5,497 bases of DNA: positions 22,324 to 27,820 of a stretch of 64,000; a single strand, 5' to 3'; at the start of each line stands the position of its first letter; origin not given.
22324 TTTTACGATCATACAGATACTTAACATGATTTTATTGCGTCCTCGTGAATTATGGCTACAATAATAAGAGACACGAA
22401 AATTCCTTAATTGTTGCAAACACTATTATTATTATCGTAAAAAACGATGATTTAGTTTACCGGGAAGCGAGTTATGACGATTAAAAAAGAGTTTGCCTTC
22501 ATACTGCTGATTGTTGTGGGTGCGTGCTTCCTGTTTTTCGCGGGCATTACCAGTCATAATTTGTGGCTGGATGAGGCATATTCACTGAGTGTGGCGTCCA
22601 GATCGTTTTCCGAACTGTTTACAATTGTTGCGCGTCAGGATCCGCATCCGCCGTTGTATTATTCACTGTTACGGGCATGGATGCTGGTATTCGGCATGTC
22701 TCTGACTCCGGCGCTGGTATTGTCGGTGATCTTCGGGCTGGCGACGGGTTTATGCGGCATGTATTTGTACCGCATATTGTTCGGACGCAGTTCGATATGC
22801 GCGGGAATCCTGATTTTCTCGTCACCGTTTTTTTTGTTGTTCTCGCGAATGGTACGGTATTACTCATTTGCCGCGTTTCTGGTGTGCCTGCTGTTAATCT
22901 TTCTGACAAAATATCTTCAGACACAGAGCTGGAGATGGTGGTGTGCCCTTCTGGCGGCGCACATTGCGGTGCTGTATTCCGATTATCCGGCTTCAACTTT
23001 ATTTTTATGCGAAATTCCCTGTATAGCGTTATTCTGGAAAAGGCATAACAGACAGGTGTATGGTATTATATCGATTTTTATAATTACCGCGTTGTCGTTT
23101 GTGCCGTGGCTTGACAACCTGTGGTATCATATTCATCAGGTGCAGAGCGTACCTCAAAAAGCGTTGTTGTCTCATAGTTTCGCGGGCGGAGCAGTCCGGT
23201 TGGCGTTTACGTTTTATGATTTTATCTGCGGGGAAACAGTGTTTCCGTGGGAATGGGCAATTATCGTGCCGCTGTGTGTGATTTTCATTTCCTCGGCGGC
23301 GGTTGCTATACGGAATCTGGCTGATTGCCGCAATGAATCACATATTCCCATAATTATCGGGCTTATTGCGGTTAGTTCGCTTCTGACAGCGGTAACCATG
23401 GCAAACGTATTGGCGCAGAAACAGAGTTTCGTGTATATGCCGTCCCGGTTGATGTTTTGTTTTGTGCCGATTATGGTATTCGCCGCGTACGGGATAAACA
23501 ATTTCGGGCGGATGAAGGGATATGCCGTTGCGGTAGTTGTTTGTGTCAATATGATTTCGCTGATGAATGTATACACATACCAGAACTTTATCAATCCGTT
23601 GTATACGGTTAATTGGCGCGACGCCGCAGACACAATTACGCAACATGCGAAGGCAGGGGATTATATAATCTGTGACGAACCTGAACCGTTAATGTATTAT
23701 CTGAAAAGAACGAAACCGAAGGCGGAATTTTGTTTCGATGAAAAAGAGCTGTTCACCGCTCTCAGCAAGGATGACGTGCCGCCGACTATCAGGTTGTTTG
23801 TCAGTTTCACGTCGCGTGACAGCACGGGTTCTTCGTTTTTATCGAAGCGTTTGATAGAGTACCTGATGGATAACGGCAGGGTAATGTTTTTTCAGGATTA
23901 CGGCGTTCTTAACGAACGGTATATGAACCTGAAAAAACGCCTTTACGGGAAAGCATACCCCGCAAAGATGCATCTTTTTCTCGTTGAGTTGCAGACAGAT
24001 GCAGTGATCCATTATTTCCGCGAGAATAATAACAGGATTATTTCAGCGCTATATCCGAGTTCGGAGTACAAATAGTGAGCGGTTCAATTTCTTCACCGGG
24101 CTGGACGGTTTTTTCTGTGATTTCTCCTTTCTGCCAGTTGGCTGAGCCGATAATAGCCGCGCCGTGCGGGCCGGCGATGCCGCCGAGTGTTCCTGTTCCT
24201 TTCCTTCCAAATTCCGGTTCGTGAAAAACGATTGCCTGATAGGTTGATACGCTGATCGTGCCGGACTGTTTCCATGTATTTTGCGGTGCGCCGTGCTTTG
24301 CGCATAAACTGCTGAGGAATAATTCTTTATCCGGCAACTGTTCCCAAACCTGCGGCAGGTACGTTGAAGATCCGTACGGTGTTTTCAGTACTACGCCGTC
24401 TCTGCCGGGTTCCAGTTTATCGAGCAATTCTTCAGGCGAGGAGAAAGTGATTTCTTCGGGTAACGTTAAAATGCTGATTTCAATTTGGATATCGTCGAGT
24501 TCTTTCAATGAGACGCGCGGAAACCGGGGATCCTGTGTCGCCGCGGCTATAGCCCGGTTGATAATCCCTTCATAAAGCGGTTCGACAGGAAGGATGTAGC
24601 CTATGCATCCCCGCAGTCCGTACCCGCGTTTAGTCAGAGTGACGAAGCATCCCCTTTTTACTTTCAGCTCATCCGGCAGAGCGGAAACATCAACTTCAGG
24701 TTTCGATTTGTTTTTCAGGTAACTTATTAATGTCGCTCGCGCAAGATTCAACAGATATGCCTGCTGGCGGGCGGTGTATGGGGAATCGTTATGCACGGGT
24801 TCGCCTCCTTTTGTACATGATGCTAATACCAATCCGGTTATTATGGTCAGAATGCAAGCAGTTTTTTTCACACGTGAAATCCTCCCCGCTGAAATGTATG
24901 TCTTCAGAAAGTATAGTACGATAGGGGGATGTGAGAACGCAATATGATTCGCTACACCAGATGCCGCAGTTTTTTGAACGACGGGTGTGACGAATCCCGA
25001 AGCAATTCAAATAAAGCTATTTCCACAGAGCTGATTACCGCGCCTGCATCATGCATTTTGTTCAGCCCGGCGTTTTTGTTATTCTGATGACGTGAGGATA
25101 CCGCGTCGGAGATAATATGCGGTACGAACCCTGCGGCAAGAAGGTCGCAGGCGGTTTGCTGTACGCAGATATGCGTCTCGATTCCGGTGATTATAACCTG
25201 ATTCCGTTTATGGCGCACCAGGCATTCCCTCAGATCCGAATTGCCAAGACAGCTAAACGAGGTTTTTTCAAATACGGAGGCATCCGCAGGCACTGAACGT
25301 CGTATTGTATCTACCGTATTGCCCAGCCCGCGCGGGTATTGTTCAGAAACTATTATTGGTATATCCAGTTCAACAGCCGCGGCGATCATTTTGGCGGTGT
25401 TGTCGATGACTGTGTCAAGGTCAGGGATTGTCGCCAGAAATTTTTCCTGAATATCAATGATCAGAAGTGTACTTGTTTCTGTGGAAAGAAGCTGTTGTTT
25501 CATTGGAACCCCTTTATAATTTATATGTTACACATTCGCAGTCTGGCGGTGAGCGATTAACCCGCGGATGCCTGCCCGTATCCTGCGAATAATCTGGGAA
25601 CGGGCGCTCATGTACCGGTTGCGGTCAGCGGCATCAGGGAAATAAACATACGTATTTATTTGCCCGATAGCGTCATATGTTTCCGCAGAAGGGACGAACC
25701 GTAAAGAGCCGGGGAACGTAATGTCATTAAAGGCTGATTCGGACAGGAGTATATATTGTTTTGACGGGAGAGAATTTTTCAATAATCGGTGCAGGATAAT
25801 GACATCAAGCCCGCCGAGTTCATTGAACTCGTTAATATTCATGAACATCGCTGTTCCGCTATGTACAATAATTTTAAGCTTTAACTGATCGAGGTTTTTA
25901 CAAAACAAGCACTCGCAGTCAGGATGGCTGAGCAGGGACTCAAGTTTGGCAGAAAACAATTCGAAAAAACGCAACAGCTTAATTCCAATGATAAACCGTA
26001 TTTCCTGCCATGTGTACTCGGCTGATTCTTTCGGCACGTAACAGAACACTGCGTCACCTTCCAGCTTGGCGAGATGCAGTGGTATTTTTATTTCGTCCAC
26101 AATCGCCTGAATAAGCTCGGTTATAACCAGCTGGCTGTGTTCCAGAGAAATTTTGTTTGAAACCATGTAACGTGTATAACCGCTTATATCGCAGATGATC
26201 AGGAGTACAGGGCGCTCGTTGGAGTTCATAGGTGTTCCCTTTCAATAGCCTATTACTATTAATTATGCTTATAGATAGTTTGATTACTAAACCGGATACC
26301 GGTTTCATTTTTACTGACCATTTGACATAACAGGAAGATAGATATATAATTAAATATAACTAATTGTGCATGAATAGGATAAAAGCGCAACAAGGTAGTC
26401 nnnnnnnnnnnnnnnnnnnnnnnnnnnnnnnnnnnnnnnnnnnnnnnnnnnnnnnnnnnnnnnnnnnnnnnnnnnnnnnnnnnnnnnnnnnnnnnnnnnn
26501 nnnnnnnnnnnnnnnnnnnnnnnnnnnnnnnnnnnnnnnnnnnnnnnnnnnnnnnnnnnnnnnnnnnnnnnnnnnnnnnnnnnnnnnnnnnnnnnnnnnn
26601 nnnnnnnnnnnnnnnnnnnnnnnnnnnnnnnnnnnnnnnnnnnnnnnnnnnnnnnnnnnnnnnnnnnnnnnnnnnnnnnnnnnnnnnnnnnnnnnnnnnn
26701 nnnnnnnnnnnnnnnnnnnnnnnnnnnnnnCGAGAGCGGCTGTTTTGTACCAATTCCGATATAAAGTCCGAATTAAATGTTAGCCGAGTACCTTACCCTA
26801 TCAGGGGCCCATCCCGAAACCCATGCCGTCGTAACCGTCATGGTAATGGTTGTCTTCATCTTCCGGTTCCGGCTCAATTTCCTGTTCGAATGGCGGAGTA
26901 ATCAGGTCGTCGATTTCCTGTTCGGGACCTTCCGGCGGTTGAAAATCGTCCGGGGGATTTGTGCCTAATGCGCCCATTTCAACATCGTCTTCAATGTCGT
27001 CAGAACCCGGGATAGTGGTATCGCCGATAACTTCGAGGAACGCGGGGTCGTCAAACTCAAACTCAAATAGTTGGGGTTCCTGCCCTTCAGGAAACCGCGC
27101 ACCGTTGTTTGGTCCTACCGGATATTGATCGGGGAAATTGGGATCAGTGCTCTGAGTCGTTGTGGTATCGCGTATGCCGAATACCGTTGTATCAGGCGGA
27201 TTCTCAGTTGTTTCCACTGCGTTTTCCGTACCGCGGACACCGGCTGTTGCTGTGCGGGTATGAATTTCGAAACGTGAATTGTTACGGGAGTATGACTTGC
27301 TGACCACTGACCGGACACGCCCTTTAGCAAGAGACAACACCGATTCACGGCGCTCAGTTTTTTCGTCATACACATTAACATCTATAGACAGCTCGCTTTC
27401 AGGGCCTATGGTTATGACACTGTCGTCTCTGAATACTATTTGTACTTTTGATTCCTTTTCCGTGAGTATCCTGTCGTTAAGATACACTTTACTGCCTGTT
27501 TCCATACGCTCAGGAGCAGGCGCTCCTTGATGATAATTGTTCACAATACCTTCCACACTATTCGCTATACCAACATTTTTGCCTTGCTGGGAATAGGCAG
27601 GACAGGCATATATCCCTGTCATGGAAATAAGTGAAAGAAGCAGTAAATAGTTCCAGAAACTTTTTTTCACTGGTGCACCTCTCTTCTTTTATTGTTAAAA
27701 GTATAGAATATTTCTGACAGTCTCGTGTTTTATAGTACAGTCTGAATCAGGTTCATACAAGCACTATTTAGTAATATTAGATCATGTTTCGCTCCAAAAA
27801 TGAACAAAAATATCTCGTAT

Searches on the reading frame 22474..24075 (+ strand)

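Call 104: search_protein_families(library=ncbifam, max_evalue=0.01, proteins=[window:22474-24075:+])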
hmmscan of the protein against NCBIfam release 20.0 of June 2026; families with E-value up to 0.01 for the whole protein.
window:22474-24075:+ (533 aa): 2 families
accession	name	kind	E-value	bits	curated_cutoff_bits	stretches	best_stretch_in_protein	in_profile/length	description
NF052499.1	MnslTaseMT1671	equivalog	2.8e-08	32.7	900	1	13-402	32-408/523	mannosyltransferase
TIGR03663.1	TIGR03663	subfamily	0.0001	21.4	126.25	1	9-239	3-193/435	flippase activity-associated protein Agl23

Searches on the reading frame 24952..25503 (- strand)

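Call 4: search_protein_families(library=pfam, proteins=[window:24952-25503:-], max_evalue=0.01)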
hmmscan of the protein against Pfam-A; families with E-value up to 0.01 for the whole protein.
window:24952-25503:- (183 aa): 1 family
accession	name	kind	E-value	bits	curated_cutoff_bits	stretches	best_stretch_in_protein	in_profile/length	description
PF00857.26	Isochorismatase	-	2.2e-36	126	27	1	12-161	2-174/175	Isochorismatase domain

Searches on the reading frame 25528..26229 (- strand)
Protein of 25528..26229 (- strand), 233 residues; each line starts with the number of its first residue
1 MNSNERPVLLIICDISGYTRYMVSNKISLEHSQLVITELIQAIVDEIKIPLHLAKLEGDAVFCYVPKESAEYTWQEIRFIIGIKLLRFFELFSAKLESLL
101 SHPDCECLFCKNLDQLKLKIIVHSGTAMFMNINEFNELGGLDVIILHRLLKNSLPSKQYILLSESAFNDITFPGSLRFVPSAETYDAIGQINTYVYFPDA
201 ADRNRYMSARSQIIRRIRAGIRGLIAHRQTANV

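Call 4: search_protein_families(library=pfam, proteins=[window:25528-26229:-], max_evalue=0.01)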
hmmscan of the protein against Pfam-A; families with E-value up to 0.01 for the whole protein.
window:25528-26229:- (233 aa): 1 family
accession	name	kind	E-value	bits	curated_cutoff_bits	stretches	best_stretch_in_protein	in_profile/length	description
PF10851.13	DUF2652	-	1.3e-24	86.9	22.1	1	36-159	1-118/118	Protein of unknown function (DUF2652)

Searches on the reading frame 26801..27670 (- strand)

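Call 4: search_protein_families(library=pfam, proteins=[window:26801-27670:-], max_evalue=0.01)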
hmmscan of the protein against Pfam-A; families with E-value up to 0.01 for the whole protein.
window:26801-27670:- (289 aa): 1 family
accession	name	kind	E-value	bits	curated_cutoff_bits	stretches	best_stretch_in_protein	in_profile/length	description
PF04773.18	FecR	-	2.1e-15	57.3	24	1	66-163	1-91/97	FecR protein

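Call 5: search_protein_families(library=ncbifam, proteins=[window:26801-27670:-], max_evalue=0.01)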
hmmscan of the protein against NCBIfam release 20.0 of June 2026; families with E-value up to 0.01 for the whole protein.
window:26801-27670:- (289 aa): 3 families
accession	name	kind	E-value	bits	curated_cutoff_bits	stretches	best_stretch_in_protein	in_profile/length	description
NF047849.1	Lsa33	exception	2.3e-13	50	420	1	20-163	16-157/310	surface adhesin Lsa33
NF033165.1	lipo_LipL45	exception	1.6e-11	43.9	350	1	54-157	59-159/391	lipoprotein LipL45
NF033682.1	retention_LapA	subfamily_domain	0.0036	17.5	50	1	54-102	23-69/145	retention module-containing protein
